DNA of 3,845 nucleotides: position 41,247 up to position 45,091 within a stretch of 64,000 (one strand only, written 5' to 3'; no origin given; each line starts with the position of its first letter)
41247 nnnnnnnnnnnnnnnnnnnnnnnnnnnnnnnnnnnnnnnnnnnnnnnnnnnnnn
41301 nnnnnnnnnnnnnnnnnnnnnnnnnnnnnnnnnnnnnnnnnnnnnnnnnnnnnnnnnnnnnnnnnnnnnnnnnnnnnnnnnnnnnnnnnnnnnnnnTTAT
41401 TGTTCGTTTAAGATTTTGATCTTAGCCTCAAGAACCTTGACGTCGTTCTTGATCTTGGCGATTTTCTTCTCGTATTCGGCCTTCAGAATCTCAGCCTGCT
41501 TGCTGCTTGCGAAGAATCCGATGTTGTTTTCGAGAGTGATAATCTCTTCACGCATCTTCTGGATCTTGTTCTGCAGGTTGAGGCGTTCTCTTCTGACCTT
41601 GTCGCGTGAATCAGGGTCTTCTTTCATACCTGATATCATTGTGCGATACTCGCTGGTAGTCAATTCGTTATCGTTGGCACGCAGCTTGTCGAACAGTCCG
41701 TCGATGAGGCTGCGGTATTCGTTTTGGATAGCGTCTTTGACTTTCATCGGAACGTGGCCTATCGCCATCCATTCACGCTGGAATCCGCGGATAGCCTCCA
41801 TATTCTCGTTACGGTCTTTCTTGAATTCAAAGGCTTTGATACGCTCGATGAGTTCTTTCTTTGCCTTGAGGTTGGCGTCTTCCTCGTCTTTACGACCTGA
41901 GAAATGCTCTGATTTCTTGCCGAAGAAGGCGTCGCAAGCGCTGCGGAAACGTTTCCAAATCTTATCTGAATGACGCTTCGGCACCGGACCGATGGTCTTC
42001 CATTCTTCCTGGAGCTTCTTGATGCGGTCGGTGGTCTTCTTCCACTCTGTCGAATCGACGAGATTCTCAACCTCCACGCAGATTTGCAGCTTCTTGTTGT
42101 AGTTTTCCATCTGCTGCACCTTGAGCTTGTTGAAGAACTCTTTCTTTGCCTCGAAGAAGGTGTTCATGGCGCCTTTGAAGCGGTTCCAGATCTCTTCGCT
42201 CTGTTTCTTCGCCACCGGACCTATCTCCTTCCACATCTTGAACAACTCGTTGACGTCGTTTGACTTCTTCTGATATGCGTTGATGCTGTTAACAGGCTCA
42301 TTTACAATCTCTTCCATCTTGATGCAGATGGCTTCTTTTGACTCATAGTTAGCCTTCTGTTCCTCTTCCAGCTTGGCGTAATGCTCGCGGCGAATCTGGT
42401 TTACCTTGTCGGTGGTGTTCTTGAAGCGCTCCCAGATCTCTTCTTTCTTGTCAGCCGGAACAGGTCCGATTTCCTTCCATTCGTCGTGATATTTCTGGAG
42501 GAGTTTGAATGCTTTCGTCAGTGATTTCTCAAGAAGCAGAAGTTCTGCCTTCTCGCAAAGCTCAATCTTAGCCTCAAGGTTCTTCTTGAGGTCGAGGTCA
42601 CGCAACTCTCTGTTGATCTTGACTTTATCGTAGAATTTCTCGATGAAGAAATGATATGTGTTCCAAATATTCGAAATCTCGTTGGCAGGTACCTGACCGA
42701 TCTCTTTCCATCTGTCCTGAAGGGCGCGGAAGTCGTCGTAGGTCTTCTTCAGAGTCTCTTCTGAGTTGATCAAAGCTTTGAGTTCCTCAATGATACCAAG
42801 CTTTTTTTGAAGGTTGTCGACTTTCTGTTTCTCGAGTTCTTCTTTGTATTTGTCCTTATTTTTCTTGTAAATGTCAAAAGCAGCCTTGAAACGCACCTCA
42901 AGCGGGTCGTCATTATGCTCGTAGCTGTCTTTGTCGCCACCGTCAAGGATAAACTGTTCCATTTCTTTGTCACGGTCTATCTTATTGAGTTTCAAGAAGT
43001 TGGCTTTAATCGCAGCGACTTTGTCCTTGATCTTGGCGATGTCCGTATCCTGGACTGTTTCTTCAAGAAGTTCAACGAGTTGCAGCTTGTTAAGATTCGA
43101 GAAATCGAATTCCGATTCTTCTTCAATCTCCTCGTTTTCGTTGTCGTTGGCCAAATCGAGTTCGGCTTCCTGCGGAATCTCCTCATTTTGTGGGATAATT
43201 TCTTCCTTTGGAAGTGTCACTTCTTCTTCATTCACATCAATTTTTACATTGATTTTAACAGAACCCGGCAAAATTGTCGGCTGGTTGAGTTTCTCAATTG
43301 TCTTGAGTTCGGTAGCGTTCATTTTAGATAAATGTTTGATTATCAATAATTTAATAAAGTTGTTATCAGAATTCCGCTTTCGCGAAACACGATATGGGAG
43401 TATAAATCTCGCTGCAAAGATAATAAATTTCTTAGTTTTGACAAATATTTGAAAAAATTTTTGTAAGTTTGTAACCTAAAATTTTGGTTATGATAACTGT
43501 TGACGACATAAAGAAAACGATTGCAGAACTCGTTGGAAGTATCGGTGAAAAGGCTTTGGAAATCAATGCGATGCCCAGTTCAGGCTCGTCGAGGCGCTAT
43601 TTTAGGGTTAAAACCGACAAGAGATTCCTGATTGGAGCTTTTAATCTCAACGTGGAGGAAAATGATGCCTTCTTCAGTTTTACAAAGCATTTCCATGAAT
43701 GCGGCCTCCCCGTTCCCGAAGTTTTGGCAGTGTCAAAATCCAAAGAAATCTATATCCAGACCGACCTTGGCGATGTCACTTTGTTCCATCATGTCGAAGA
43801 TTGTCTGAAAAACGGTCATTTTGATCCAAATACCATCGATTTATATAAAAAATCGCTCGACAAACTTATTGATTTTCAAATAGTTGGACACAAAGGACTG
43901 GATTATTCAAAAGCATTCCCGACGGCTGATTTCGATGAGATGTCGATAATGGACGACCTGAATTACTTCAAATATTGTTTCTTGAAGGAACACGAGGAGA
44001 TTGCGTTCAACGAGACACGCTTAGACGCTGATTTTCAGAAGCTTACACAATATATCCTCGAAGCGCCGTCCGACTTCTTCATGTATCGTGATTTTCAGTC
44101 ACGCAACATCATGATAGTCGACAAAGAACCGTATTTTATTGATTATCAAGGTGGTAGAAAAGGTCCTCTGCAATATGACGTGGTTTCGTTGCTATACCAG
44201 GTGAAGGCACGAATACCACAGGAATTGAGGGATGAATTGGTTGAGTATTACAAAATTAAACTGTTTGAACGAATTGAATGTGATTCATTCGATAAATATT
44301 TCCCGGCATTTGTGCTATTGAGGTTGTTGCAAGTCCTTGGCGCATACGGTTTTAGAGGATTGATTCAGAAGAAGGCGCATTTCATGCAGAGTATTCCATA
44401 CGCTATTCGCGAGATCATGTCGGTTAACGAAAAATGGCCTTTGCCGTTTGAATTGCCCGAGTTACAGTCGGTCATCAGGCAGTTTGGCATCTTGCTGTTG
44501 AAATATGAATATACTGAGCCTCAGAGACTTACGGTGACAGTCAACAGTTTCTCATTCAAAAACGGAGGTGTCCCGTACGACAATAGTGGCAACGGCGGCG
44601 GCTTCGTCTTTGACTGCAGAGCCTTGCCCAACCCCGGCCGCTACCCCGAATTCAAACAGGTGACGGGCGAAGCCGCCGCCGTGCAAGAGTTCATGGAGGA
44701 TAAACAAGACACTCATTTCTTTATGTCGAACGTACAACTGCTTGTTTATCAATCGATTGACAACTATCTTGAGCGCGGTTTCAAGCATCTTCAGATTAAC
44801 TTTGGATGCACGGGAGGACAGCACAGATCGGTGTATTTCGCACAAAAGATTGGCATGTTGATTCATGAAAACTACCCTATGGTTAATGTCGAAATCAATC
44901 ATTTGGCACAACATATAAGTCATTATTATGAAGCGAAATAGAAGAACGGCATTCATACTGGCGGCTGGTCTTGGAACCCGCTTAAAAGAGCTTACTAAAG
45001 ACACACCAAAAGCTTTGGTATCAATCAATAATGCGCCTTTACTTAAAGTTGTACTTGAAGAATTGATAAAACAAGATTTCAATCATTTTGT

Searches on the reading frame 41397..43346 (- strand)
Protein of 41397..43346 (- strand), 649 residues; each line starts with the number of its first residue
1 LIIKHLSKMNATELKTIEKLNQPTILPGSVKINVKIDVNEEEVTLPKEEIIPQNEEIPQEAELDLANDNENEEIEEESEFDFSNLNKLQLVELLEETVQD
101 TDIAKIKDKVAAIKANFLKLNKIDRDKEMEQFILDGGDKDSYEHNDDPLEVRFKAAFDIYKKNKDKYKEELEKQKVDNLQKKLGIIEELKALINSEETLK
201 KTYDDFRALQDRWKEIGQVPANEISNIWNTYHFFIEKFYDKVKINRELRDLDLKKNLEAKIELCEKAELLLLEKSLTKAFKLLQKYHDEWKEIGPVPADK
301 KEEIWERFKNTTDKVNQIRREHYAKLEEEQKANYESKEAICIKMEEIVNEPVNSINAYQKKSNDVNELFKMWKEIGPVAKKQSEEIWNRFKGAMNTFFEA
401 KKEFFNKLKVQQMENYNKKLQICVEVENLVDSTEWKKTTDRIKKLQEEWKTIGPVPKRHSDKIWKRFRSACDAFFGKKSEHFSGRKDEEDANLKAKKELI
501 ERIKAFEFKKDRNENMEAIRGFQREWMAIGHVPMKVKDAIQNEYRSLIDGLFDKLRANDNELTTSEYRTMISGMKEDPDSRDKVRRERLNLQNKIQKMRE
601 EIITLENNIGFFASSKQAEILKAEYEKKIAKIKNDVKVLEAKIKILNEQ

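Call 57: search_protein_families(library=pfam, proteins=[window:41397-43346:-], max_evalue=1e-12)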
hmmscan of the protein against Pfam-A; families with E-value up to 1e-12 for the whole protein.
window:41397-43346:- (649 aa): 1 family
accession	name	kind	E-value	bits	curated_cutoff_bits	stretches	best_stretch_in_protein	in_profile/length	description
PF03993.17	DUF349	-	4.3e-102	335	23.9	5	385-457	1-74/75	Domain of Unknown Function (DUF349)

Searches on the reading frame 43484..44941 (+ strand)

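Call 57: search_protein_families(library=pfam, proteins=[window:43484-44941:+], max_evalue=1e-12)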
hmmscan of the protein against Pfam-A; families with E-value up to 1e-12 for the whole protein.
window:43484-44941:+ (485 aa): 1 family
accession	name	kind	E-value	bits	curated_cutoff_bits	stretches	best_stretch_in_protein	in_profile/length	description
PF22740.1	PapZ_C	-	1.1e-29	103.5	27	1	349-473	1-117/121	RapZ C-terminal domain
